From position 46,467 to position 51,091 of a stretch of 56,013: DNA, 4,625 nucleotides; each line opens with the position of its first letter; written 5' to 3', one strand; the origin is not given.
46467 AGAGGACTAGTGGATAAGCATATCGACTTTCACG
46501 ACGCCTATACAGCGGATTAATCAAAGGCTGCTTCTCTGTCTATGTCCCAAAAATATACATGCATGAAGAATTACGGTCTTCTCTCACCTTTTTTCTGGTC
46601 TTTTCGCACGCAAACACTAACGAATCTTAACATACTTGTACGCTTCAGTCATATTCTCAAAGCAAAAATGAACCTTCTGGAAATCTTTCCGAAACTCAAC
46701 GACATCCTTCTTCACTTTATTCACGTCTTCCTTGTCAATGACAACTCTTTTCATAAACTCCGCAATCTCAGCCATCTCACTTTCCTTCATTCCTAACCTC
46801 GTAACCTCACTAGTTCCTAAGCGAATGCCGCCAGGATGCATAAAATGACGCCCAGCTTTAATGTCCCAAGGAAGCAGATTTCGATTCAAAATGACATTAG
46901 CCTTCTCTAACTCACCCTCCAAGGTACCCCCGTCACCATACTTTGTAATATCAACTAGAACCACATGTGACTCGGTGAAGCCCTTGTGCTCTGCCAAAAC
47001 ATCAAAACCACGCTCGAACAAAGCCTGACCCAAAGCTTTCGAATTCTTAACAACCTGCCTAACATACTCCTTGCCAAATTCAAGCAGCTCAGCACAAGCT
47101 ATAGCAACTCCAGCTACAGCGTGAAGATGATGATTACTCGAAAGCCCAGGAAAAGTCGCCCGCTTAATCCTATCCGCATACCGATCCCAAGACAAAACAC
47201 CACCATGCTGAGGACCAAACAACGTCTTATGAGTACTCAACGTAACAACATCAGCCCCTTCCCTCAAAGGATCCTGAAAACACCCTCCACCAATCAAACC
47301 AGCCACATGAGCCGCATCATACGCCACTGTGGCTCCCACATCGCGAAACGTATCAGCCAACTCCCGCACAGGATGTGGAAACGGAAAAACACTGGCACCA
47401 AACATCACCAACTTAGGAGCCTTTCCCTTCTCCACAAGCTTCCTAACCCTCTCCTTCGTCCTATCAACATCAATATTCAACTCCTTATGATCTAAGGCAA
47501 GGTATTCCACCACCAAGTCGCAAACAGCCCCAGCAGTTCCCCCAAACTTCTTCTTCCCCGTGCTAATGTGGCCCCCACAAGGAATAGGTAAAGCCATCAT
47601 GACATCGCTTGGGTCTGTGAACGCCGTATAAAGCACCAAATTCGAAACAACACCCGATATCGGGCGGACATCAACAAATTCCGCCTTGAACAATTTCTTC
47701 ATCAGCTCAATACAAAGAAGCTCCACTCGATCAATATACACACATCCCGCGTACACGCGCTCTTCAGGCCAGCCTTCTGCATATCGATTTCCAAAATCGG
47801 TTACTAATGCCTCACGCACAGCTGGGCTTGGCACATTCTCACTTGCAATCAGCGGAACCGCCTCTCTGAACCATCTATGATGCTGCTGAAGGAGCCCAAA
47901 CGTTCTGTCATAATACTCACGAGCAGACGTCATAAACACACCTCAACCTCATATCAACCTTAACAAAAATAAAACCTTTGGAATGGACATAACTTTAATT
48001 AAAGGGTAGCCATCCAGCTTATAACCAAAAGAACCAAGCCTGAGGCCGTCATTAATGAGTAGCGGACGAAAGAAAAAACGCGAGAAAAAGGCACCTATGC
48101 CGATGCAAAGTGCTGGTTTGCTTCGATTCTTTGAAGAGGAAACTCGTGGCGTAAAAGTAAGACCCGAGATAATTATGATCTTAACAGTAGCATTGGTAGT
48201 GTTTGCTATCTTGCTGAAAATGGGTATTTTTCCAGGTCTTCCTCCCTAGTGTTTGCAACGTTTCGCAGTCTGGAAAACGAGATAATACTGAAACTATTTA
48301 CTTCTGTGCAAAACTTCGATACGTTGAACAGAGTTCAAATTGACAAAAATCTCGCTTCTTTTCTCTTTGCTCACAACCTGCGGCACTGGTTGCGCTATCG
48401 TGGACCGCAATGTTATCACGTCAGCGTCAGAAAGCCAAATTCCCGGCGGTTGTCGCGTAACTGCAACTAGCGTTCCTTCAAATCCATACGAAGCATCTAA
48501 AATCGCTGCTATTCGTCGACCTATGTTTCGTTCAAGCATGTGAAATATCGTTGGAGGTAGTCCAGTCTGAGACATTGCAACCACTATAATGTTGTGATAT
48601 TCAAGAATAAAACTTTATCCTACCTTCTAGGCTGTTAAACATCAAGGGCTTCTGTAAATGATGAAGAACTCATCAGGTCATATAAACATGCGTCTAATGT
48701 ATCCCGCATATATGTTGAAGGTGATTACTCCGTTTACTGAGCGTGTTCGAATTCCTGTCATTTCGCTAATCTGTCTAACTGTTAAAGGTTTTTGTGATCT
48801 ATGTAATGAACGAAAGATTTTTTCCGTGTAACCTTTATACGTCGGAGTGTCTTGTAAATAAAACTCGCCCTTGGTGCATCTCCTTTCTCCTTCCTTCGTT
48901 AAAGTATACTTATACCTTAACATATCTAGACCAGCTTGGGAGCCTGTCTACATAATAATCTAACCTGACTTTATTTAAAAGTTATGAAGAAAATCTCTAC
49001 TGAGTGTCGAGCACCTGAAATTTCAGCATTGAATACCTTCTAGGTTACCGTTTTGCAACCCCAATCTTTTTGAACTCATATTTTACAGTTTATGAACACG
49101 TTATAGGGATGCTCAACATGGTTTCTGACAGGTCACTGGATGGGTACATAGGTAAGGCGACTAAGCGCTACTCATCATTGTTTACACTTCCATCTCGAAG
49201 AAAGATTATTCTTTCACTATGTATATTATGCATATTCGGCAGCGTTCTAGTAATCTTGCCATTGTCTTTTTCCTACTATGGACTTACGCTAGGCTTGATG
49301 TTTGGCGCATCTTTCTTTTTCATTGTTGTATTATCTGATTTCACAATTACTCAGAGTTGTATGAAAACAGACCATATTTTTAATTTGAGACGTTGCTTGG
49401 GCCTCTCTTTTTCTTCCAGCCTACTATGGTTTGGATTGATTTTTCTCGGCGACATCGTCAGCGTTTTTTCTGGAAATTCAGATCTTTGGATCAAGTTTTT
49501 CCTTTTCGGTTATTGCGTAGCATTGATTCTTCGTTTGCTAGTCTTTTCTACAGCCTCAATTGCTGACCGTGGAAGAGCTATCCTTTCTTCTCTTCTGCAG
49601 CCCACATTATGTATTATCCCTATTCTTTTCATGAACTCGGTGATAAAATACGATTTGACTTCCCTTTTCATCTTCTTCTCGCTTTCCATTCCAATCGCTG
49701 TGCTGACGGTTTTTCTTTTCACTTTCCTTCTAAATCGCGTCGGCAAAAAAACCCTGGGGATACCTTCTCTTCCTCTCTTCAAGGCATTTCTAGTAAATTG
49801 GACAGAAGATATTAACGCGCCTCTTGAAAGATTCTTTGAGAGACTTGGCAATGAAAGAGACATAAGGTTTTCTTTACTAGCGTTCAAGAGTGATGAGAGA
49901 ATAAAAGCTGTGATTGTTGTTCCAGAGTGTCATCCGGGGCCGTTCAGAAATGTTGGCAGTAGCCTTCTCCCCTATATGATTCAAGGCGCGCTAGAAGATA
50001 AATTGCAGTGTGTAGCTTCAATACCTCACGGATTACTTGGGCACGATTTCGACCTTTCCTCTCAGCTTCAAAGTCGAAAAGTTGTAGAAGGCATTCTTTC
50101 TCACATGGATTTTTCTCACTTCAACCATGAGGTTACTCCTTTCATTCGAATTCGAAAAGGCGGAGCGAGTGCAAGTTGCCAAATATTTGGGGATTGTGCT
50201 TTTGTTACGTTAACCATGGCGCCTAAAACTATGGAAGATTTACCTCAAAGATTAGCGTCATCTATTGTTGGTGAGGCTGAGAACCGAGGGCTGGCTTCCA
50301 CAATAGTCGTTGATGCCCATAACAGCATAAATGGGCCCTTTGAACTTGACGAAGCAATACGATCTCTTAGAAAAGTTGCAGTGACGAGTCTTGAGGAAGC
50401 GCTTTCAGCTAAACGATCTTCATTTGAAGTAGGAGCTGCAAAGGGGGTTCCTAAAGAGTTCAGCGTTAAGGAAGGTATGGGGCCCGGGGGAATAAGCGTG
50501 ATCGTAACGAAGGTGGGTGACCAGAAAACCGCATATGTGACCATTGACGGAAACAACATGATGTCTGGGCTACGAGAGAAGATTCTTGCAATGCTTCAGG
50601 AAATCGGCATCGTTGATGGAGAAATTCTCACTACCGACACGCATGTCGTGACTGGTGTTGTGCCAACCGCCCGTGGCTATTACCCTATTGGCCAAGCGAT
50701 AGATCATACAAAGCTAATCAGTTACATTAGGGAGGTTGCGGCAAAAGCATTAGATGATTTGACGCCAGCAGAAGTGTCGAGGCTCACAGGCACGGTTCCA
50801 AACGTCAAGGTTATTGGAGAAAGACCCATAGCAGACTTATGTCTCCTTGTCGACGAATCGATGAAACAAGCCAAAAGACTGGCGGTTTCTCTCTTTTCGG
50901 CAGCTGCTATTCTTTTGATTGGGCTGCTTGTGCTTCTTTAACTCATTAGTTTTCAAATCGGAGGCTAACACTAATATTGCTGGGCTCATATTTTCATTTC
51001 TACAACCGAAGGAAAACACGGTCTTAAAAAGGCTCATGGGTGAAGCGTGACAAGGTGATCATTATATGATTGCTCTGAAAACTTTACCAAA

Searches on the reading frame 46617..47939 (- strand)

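Call 59: search_protein_families(library=pfam, proteins=[window:46617-47939:-], max_evalue=1e-8)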
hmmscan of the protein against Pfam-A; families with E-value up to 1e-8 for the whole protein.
window:46617-47939:- (440 aa): 1 family
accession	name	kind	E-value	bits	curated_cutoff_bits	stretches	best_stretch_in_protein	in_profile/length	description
PF00464.25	SHMT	-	9.7e-71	238.9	27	1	15-396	10-399/399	Serine hydroxymethyltransferase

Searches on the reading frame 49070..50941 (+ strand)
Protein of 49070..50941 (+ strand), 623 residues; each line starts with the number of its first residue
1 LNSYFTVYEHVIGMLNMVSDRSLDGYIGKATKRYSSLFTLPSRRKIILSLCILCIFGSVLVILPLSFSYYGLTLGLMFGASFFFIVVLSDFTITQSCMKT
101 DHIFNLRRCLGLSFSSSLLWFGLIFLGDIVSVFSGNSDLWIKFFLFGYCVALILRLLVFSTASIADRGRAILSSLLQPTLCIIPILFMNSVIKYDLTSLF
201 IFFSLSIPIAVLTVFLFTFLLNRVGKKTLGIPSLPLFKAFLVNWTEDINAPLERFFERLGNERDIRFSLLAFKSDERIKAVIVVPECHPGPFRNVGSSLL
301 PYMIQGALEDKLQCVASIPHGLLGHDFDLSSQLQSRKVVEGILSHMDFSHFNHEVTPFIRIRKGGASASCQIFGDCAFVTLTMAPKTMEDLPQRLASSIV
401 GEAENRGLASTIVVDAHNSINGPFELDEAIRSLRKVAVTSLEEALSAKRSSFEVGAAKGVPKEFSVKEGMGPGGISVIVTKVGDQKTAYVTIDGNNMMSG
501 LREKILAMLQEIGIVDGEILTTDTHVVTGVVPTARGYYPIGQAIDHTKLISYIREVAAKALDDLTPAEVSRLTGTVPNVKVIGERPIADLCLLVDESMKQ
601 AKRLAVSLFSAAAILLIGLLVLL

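Call 59: search_protein_families(library=pfam, proteins=[window:49070-50941:+], max_evalue=1e-8)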
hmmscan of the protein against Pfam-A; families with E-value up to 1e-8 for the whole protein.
window:49070-50941:+ (623 aa): 1 family
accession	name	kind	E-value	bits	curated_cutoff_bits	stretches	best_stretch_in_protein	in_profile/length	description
PF09843.14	DUF2070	-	1.3e-124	417.1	30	1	32-615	3-560/561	Predicted membrane protein (DUF2070)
